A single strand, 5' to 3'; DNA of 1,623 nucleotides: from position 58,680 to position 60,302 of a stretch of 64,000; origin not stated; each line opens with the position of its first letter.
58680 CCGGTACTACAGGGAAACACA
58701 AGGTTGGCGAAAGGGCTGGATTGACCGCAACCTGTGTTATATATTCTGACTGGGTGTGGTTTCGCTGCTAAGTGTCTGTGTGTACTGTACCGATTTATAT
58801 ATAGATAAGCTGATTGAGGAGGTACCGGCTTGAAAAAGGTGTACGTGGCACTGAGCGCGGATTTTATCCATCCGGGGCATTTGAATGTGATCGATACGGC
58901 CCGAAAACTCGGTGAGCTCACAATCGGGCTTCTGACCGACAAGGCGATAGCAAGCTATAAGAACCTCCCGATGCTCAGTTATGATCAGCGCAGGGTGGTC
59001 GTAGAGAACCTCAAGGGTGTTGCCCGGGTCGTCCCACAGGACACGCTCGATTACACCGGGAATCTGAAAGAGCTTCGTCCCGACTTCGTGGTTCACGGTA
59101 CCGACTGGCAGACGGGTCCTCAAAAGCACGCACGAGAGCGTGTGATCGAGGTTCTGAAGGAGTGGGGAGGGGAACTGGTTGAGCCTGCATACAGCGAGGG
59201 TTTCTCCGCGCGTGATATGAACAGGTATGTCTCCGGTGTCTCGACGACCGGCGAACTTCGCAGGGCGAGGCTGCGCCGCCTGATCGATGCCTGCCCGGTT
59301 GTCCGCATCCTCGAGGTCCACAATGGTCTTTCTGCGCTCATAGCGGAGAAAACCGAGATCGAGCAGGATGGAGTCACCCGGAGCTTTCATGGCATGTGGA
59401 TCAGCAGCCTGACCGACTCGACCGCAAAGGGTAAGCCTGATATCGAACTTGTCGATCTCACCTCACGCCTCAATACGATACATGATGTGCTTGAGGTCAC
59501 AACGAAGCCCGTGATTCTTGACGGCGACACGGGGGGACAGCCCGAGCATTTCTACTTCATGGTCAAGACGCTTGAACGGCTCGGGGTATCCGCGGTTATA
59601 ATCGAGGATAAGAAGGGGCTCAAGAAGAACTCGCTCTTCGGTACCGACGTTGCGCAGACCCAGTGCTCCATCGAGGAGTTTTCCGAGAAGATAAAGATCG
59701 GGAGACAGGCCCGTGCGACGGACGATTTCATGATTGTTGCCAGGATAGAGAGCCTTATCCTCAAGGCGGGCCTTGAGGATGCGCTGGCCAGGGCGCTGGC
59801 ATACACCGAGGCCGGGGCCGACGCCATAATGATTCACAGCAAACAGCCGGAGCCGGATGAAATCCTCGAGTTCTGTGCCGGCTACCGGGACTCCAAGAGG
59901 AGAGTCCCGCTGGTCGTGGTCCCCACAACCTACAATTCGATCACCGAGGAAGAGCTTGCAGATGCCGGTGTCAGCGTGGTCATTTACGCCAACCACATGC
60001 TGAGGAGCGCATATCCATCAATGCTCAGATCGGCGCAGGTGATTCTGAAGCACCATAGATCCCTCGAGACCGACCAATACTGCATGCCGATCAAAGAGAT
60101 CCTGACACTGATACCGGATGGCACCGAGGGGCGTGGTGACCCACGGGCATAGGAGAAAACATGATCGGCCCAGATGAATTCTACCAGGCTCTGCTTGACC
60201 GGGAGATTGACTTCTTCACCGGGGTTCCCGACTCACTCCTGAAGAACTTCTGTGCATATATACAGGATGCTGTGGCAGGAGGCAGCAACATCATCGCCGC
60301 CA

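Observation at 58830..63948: Phosphonate cassette predicted to install 2-hydroxyethylphosphonate on a surface glycan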

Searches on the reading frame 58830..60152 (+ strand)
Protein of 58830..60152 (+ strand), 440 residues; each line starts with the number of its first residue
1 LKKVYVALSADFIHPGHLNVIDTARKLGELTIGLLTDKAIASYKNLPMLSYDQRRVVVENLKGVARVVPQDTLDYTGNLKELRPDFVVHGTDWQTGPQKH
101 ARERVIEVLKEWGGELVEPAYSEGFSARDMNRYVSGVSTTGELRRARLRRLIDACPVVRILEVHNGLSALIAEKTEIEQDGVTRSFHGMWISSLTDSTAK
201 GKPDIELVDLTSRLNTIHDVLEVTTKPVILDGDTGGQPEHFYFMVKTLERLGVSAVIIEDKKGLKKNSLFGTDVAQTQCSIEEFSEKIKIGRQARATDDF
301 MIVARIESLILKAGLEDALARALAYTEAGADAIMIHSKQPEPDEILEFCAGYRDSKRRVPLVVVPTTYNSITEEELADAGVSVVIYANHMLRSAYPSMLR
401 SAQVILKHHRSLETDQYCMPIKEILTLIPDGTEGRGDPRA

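Call 3: search_protein_families(library=pfam, proteins=[window:58830-60152:+], max_evalue=0.01)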
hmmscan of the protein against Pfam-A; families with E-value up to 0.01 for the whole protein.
window:58830-60152:+ (440 aa): 2 families
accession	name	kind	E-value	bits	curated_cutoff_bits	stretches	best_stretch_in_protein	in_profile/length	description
PF13714.12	PEP_mutase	-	7.3e-57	193.1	31.5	1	149-405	2-239/240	Phosphoenolpyruvate phosphomutase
PF01467.32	CTP_transf_like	-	2.8e-12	47.4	21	1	11-101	7-98/133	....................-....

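Call 4: search_protein_families(library=ncbifam, proteins=[window:58830-60152:+], max_evalue=0.01)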
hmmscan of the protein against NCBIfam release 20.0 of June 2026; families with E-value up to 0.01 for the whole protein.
window:58830-60152:+ (440 aa): 10 families
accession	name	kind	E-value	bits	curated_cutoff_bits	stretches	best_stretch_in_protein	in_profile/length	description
TIGR02320.1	PEP_mutase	equivalog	1.8e-122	407.8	319.55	1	148-430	1-282/284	phosphoenolpyruvate mutase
TIGR02321.1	Pphn_pyruv_hyd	equivalog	3.1e-47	161.1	374.4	1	148-430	7-278/290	phosphonopyruvate hydrolase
TIGR02317.1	prpB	equivalog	1.4e-28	99.9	354.4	1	145-408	2-250/285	methylisocitrate lyase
NF008455.0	PRK11320.1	equivalog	9.1e-22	77.6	353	1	197-410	52-255/295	methylisocitrate lyase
TIGR02319.1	CPEP_Pphonmut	equivalog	1.2e-12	47.6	420.05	1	149-336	9-185/294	carboxyvinyl-carboxyphosphonate phosphorylmutase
TIGR02199.1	rfaE_dom_II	equivalog_domain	1.9e-12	47.2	181.5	1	10-128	20-136/144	D-glycero-beta-D-manno-heptose 1-phosphate adenylyltransferase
TIGR00125.1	cyt_tran_rel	domain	1.4e-10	41.2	27.7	1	4-63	2-61/65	adenylyltransferase/cytidyltransferase family protein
TIGR01518.1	g3p_cytidyltrns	equivalog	5.1e-09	36.3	165.4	1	8-95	5-94/125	glycerol-3-phosphate cytidylyltransferase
NF001985.0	PRK00777.1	subfamily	3.2e-07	30.5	104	1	2-60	5-64/157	pantetheine-phosphate adenylyltransferase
NF008454.0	PRK11316.1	equivalog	4.7e-07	28.8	521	1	11-127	350-464/475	bifunctional D-glycero-beta-D-manno-heptose-7-phosphate kinase/D-glycero-beta-D-manno-heptose 1-phosphate adenylyltransferase HldE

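Call 6: find_encoding_contigs(protein=window:58830-60152:+, flank=10000, max_places=6)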
Protein window:58830-60152:+ (440 aa): no gene with exactly this product is on record in the collection.

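Call 9: find_related_loci(query=window:58830-60152:+, collection=genome_contigs, flank=10000)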
Query window:58830-60152:+ (440 aa) in genome_contigs; peptide patterns used: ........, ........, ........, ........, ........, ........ (x = any residue, [..] = any of these).
80 stretches matched a pattern; 34 encode a relative of the query (tblastn E <= 1e-3); 34 distinct loci.
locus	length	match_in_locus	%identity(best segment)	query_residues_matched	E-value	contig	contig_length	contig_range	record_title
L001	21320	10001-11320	93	1-440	0e+0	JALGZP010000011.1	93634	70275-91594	MAG: bacterium isolate M3-30_Bin_374 M3-30_Bin_374_scaffold_1047, whole genome shotgun sequence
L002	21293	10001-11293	68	1-431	0e+0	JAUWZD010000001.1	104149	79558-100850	MAG: Spirochaetales bacterium isolate CSMAG_2727 CSMAG_2727_k141_674824_length_104149_cov_14.0000, whole genome shotgun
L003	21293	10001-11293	66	1-431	0e+0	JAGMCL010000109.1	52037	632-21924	MAG: candidate division WOR-3 bacterium isolate RS_17_14 ZL495.bin.14.fa_109, whole genome shotgun sequence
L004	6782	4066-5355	63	1-430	0e+0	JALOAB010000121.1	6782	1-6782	MAG: Candidatus Neomarinimicrobiota bacterium isolate SO_2017_LW2 bin 134 scaffold_23952_c1_LW138R_2017, whole genome sh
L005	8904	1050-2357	63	1-437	0e+0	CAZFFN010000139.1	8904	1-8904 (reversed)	MAG TPA_asm: uncultured Thermoplasmatales archaeon isolate SRP067234_co1_26 genome assembly, contig: k99_320803, whole g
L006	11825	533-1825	62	1-431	0e+0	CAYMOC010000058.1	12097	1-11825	MAG TPA_asm: uncultured Thermoplasmatales archaeon isolate SRP332253_co1_209 genome assembly, contig: NODE_8892_length_1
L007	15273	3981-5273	63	1-431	0e+0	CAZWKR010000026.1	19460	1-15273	MAG TPA_asm: uncultured bacterium isolate SRP167671_co2_138 genome assembly, contig: NODE_3743_length_19460_cov_25.79443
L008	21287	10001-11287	62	1-429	0e+0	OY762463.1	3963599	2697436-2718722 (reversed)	MAG: Candidatus Cloacimonadales bacterium isolate 65c66405-a38e-4cb1-a3a4-7640fae4a1c6 genome assembly, chromosome: 1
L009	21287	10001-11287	62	1-429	0e+0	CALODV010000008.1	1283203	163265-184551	MAG: Candidatus Cloacimonadales bacterium isolate LOGT_bin.0140 genome assembly, contig: contig_17841, whole genome shot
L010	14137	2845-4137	62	1-431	1e-180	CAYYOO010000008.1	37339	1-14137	MAG TPA_asm: uncultured Thermoplasmatales archaeon isolate SRP332253_co2_45 genome assembly, contig: NODE_947_length_373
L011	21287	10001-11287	62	2-429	4e-180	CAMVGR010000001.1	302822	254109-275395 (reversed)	MAG TPA_asm: uncultured Bacteroidales bacterium isolate SRR8387719_bin.20_metaWRAP_v1.3_MAG genome assembly, contig: ERZ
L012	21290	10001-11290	60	1-430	4e-179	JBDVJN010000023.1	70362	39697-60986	MAG: Cyclobacteriaceae bacterium isolate LC.117.F.A3_168_30 LC_117_F_A3_168_30_000000000023, whole genome shotgun sequen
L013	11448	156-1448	60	1-430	2e-178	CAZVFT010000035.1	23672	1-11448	MAG TPA_asm: uncultured bacterium isolate SRP077602_co10_428 genome assembly, contig: NODE_6606_length_23672_cov_36.3975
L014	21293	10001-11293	60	1-430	9e-176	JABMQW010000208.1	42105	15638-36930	MAG: Candidatus Neomarinimicrobiota bacterium isolate bin.120 k141_5780907, whole genome shotgun sequence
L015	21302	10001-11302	58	2-435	2e-169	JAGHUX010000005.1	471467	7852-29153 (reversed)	MAG: Candidatus Limimorpha caballi isolate E5_119 c_000000058313, whole genome shotgun sequence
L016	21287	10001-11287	58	2-429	1e-168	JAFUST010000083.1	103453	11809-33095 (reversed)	MAG: Prevotella sp. isolate RGIG4792 Roe_deer_Reticulum-3__c197188, whole genome shotgun sequence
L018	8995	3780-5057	57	1-429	7e-167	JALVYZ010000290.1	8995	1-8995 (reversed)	MAG: bacterium isolate T10_maxbin2_scaf2bin.187 T10_NODE_3689_length_8995_cov_14.173884, whole genome shotgun sequence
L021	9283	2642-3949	59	2-433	5e-165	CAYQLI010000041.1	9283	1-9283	MAG TPA_asm: uncultured Pseudomonadales bacterium isolate SRP119689_co1_317 genome assembly, contig: NODE_11602_length_9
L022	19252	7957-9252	55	2-431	3e-166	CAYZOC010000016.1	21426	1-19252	MAG TPA_asm: uncultured Staphylococcaceae bacterium isolate binchicken_co59_52 genome assembly, contig: NODE_5124_length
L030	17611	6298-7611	58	2-435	3e-173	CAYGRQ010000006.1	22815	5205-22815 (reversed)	MAG TPA_asm: uncultured Pseudomonadales bacterium isolate ERP118353_co1_126 genome assembly, contig: NODE_517_length_228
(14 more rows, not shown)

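Call 10: find_homologous_proteins(query=window:58830-60152:+, max_evalue=1e-20)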
Query window:58830-60152:+ (440 aa): 8000 proteins with E <= 1e-20 among 8000 candidates; the best 120 are listed.
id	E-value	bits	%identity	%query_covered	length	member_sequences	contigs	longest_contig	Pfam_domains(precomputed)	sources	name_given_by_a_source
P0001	8.2e-261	883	89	100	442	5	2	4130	PF13714.13,PF01467.33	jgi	jgi:phosphoenolpyruvate mutase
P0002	2.4e-252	855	87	100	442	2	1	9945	PF13714.13,PF01467.33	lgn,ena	-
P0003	4.8e-237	805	80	100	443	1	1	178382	PF13714.13,PF01467.33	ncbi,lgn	-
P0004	9.3e-233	791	78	100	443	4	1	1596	PF13714.13,PF01467.33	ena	-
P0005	1.2e-232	790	80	99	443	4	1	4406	PF13714.13,PF01467.33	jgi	jgi:phosphoenolpyruvate mutase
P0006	5.3e-223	758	81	93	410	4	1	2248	PF13714.13,PF01467.33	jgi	jgi:phosphoenolpyruvate phosphomutase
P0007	2.8e-199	680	69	98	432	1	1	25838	PF13714.13,PF01467.33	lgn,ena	-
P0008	1.4e-198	678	68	98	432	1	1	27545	PF13714.13,PF01467.33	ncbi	-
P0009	1.5e-198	678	68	98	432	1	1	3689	PF13714.13,PF01467.33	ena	-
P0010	2.1e-198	677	68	98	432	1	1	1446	PF13714.13,PF01467.33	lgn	-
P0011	6.2e-198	676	69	98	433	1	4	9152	PF13714.13,PF01467.33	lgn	-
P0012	1.0e-197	675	68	98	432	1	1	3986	PF13714.13,PF01467.33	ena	-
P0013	1.6e-197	675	69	98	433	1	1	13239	PF13714.13,PF01467.33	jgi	-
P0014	2.0e-197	674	69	98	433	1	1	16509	PF13714.13,PF01467.33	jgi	-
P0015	2.8e-197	674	69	98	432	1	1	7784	PF13714.13,PF01467.33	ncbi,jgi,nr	ncbi:MAG: phosphoenolpyruvate mutase [Spirochaetaceae bacterium]|jgi:phosphoenolpyruvate mutase|nr:p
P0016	5.5e-197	673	69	98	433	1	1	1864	PF13714.13,PF01467.33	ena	-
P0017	5.7e-197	673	69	98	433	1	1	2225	PF13714.13,PF01467.33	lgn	-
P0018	6.3e-197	673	68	98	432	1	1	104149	PF13714.13,PF01467.33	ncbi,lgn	-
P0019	6.6e-197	672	69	98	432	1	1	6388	PF13714.13,PF01467.33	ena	-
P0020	7.3e-197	672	69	98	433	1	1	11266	PF13714.13,PF01467.33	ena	-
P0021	7.4e-197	672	68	98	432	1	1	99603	PF13714.13,PF01467.33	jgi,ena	-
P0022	9.4e-197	672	68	98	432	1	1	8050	PF13714.13,PF01467.33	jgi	jgi:phosphoenolpyruvate phosphomutase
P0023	1.7e-196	671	69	98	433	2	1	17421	PF13714.13,PF01467.33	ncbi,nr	ncbi:MAG: phosphoenolpyruvate mutase [Spirochaetales bacterium]|nr:phosphoenolpyruvate mutase [Spiro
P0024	1.2e-195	668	69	98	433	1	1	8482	PF13714.13,PF01467.33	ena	-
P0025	2.9e-195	667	67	98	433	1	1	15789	PF13714.13,PF01467.33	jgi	jgi:phosphoenolpyruvate phosphomutase / 2-hydroxyethylphosphonate cytidylyltransferase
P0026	1.5e-194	665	67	98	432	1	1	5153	PF13714.13,PF01467.33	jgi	-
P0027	4.3e-194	663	68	98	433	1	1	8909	PF13714.13,PF01467.33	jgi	-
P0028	1.1e-193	662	67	98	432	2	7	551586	PF13714.13,PF01467.33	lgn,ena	-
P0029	2.8e-193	661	68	98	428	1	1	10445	PF13714.13,PF01467.33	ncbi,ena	-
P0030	1.1e-192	659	68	98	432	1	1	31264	PF13714.13,PF01467.33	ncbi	-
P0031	1.1e-192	659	67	98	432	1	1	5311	PF13714.13,PF01467.33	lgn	-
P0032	3.2e-192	657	68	98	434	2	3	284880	PF13714.13,PF01467.33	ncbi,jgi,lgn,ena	-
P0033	3.8e-192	657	66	98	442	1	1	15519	PF13714.13,PF01467.33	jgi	jgi:phosphoenolpyruvate phosphomutase / 2-hydroxyethylphosphonate cytidylyltransferase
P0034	6.7e-192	656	63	98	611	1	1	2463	PF13714.13,PF01467.33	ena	-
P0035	7.5e-192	656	69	98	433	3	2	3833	PF13714.13,PF01467.33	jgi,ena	-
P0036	7.8e-192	656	66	98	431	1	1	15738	PF13714.13,PF01467.33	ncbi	ncbi:MAG: phosphoenolpyruvate mutase [Nanoarchaeota archaeon]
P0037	5.3e-191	653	68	98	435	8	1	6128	PF13714.13,PF01467.33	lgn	-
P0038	5.9e-191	653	66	98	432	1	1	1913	PF13714.13,PF01467.33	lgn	-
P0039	9.5e-191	652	66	98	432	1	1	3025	PF13714.13,PF01467.33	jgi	jgi:phosphoenolpyruvate mutase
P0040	2.4e-190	651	68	98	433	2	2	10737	PF13714.13,PF01467.33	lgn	-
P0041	4.1e-190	650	66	98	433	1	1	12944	PF13714.13,PF01467.33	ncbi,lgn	-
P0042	4.8e-190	650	65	98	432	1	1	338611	PF13714.13,PF01467.33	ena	-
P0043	4.9e-190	650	67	98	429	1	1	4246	PF13714.13,PF01467.33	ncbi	-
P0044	5.3e-190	650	67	98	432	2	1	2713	PF13714.13,PF01467.33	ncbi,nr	ncbi:MAG: phosphoenolpyruvate mutase [Coriobacteriia bacterium]|nr:phosphoenolpyruvate mutase [Corio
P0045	6.7e-190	649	67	98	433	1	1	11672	PF13714.13,PF01467.33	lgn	-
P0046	1.1e-189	649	68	98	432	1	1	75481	PF13714.13,PF01467.33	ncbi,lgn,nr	ncbi:MAG: phosphoenolpyruvate mutase [Spirochaetales bacterium]|nr:phosphoenolpyruvate mutase [Spiro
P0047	1.2e-189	649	66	98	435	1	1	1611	PF13714.13,PF01467.33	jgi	-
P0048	1.2e-189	649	67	98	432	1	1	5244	PF13714.13,PF01467.33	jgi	jgi:phosphoenolpyruvate mutase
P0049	1.6e-189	648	67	98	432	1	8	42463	PF13714.13,PF01467.33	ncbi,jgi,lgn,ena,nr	ncbi:TPA: phosphoenolpyruvate mutase [Candidatus Woesearchaeota archaeon]|nr:phosphoenolpyruvate mut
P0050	1.6e-189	648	66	98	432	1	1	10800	PF13714.13,PF01467.33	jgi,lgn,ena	-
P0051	3.9e-189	647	65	98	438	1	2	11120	PF13714.13,PF01467.33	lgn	-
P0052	4.0e-189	647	67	98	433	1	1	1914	PF13714.13,PF01467.33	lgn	-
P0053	4.0e-189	647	66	98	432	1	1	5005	PF13714.13,PF01467.33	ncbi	ncbi:MAG: phosphoenolpyruvate mutase [Ignavibacteria bacterium]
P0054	4.7e-189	647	67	98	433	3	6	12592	PF13714.13,PF01467.33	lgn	-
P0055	5.2e-189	646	67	98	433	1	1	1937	PF13714.13,PF01467.33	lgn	-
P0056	5.8e-189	646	66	98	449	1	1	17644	PF13714.13,PF01467.33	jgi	jgi:phosphoenolpyruvate phosphomutase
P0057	5.8e-189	646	68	98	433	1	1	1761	PF13714.13,PF01467.33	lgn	-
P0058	1.1e-188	645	67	98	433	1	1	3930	PF13714.13,PF01467.33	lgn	-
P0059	1.3e-188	645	66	98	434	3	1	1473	PF13714.13,PF01467.33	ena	-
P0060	1.8e-188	645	67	98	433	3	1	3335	PF13714.13,PF01467.33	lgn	-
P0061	4.1e-188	644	66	98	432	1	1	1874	PF13714.13,PF01467.33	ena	-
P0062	4.8e-188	643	66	97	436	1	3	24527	PF13714.13,PF01467.33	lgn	-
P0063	4.8e-188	643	66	98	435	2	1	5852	PF13714.13,PF01467.33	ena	-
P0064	5.0e-188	643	67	98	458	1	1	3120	PF13714.13,PF01467.33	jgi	jgi:phosphoenolpyruvate mutase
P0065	7.2e-188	643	65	98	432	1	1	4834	PF13714.13,PF01467.33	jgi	jgi:phosphoenolpyruvate mutase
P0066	8.5e-188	642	66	98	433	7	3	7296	PF13714.13,PF01467.33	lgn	-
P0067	1.2e-187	642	65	98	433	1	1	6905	PF13714.13,PF01467.33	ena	-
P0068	1.3e-187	642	66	98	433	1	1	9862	PF13714.13,PF01467.33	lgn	-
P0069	1.8e-187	641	66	98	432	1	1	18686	PF13714.13,PF01467.33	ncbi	-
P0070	2.1e-187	641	64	98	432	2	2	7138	PF13714.13,PF01467.33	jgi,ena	-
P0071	2.4e-187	641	65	98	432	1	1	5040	PF13714.13,PF01467.33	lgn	-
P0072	2.6e-187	641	66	98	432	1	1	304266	PF13714.13,PF01467.33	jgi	jgi:phosphoenolpyruvate phosphomutase / 2-hydroxyethylphosphonate cytidylyltransferase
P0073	2.8e-187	641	65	98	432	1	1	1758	PF13714.13,PF01467.33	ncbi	-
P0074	2.9e-187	641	66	98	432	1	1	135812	PF13714.13,PF01467.33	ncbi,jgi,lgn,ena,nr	ncbi:MAG: phosphoenolpyruvate mutase [Nanoarchaeota archaeon]|nr:phosphoenolpyruvate mutase [Nanoarc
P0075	3.0e-187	641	64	98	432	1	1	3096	PF13714.13,PF01467.33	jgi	jgi:phosphoenolpyruvate phosphomutase / 2-hydroxyethylphosphonate cytidylyltransferase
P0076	3.7e-187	640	66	98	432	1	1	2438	PF13714.13,PF01467.33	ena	-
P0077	3.7e-187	640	65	98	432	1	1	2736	PF13714.13,PF01467.33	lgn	-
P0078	3.7e-187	640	66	98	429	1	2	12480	PF13714.13,PF01467.33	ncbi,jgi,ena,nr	ncbi:MAG: phosphoenolpyruvate mutase [Candidatus Electryonea clarkiae]|nr:phosphoenolpyruvate mutase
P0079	4.5e-187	640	66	98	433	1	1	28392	PF13714.13,PF01467.33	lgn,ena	-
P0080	7.2e-187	639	66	98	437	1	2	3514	PF13714.13,PF01467.33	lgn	-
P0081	8.1e-187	639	64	98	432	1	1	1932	PF13714.13,PF01467.33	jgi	jgi:phosphoenolpyruvate phosphomutase / 2-hydroxyethylphosphonate cytidylyltransferase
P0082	8.4e-187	639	65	98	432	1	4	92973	PF13714.13,PF01467.33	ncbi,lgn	-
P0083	8.6e-187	639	66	97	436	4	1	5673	PF13714.13,PF01467.33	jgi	-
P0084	8.8e-187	639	66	98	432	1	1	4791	PF13714.13,PF01467.33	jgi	-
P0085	1.3e-186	639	65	98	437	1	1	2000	PF13714.13,PF01467.33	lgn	-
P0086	1.4e-186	639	66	98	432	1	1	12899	PF13714.13,PF01467.33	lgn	-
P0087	1.4e-186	638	66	98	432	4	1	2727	PF13714.13,PF01467.33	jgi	jgi:phosphoenolpyruvate phosphomutase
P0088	1.5e-186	638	66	98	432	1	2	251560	PF13714.13,PF01467.33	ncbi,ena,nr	ncbi:phosphoenolpyruvate mutase [candidate division WOR-3 bacterium]|nr:phosphoenolpyruvate mutase [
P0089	1.5e-186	638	66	98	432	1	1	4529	PF13714.13,PF01467.33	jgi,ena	-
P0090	1.9e-186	638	67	97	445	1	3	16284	PF13714.13,PF01467.33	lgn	-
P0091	2.4e-186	638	66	98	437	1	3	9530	PF13714.13,PF01467.33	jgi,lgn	jgi:phosphoenolpyruvate mutase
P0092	2.4e-186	638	65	97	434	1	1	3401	PF13714.13,PF01467.33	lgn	-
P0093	2.4e-186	638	66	98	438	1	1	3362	PF13714.13,PF01467.33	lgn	-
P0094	2.5e-186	638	66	98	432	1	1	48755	PF13714.13,PF01467.33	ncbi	-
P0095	2.6e-186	638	66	98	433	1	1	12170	PF13714.13,PF01467.33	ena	-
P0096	2.9e-186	637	67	98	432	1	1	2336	PF13714.13,PF01467.33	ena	-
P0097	3.4e-186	637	65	98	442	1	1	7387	PF13714.13,PF01467.33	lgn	-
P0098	3.6e-186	637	66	98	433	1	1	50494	PF13714.13,PF01467.33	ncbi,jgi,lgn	jgi:phosphoenolpyruvate phosphomutase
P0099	5.5e-186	637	65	98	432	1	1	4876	PF13714.13,PF01467.33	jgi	jgi:phosphoenolpyruvate phosphomutase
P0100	6.5e-186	636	66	98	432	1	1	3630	PF13714.13,PF01467.33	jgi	jgi:phosphoenolpyruvate mutase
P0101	7.9e-186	636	66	98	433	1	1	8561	PF13714.13,PF01467.33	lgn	-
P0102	9.7e-186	636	64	98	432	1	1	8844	PF13714.13,PF01467.33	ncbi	ncbi:MAG: phosphoenolpyruvate mutase [bacterium]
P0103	1.1e-185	635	65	98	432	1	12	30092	PF13714.13,PF01467.33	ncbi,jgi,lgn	-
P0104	1.2e-185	635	65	98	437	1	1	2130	PF13714.13,PF01467.33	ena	-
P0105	1.2e-185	635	65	98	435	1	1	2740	PF13714.13,PF01467.33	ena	-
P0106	1.2e-185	635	65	98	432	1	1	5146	PF13714.13,PF01467.33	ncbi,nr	ncbi:MAG: phosphoenolpyruvate mutase [bacterium]|nr:phosphoenolpyruvate mutase [bacterium]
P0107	1.3e-185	635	66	98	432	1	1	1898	PF13714.13,PF01467.33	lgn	-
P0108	1.3e-185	635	64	98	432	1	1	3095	PF13714.13,PF01467.33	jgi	jgi:phosphoenolpyruvate phosphomutase / 2-hydroxyethylphosphonate cytidylyltransferase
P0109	1.5e-185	635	65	98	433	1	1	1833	PF13714.13,PF01467.33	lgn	-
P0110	1.5e-185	635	65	97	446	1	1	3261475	PF13714.13,PF01467.33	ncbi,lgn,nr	ncbi:MAG: phosphoenolpyruvate mutase [candidate division WOR-3 bacterium]|nr:MAG: phosphoenolpyruvat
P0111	1.8e-185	635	66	97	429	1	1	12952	PF13714.13,PF01467.33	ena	-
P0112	1.9e-185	635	63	98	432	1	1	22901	PF13714.13,PF01467.33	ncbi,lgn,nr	ncbi:phosphoenolpyruvate mutase [Candidatus Woesearchaeota archaeon]|nr:phosphoenolpyruvate mutase [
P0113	1.9e-185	635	66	98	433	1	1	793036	PF13714.13,PF01467.33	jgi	jgi:phosphoenolpyruvate mutase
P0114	2.0e-185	635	64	98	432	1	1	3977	PF13714.13,PF01467.33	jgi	-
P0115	2.7e-185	634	65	98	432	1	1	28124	PF13714.13,PF01467.33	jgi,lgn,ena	-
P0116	2.9e-185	634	66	98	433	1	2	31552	PF13714.13,PF01467.33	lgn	-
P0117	2.9e-185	634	66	98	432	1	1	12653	PF13714.13,PF01467.33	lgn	-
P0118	3.0e-185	634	67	98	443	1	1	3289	PF13714.13,PF01467.33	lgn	-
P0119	3.0e-185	634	64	98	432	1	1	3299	PF13714.13,PF01467.33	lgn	-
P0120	3.5e-185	634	64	98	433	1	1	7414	PF13714.13,PF01467.33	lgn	-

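Call 13: search_protein_families(library=pfam, proteins=[L001:14332-15129:+, L001:15044-15436:+, L001:15476-16945:+, L001:17026-17784:+, L001:17705-18370:+, L001:18367-18804:+, L001:18930-19913:+, L001:20481-20924:+, L001:20042-20383:-], max_evalue=0.01)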
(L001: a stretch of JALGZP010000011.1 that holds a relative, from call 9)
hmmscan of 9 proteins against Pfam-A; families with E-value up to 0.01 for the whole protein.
L001:14332-15129:+ (265 aa): 1 family
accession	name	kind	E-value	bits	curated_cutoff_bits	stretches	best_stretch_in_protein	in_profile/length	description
PF04991.19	LicD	-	1e-14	55.7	22.6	1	89-155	2-68/227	LicD family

L001:15044-15436:+ (130 aa): 0 families

L001:15476-16945:+ (489 aa): 2 families
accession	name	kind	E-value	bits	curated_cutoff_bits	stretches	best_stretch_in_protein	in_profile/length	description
PF01943.22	Polysacc_synt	-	7.5e-18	65.4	28.2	1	13-289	4-273/274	Polysaccharide biosynthesis protein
PF13440.11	Polysacc_synt_3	-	1.4e-12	47.9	23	1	34-337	1-289/293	Polysaccharide biosynthesis protein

L001:17026-17784:+ (252 aa): 1 family
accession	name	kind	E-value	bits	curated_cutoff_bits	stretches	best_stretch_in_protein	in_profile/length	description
PF09719.15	C_GCAxxG_C_C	-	3.9e-19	69.3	27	2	143-248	8-110/118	Putative redox-active protein (C_GCAxxG_C_C)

L001:17705-18370:+ (221 aa): 0 families

L001:18367-18804:+ (145 aa): 1 family
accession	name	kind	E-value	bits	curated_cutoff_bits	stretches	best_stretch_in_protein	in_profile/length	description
PF03992.22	ABM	-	0.00094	19.8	23.1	1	49-113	9-70/78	Antibiotic biosynthesis monooxygenase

L001:18930-19913:+ (327 aa): 4 families
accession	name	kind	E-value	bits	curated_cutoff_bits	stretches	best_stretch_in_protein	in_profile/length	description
PF13602.12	ADH_zinc_N_2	-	2.7e-25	90.3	27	1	198-319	1-134/134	Zinc-binding dehydrogenase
PF00107.32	ADH_zinc_N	-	4.8e-13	49.6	31.8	1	168-244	2-86/129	Zinc-binding dehydrogenase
PF08240.17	ADH_N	-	2.9e-11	44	23.5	1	27-124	2-102/104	Alcohol dehydrogenase GroES-like domain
PF01262.27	AlaDh_PNT_C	-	0.0079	16.1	23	0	153-225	23-100/214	Alanine dehydrogenase/PNT, C-terminal domain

L001:20481-20924:+ (147 aa): 0 families

L001:20042-20383:- (113 aa): 0 families
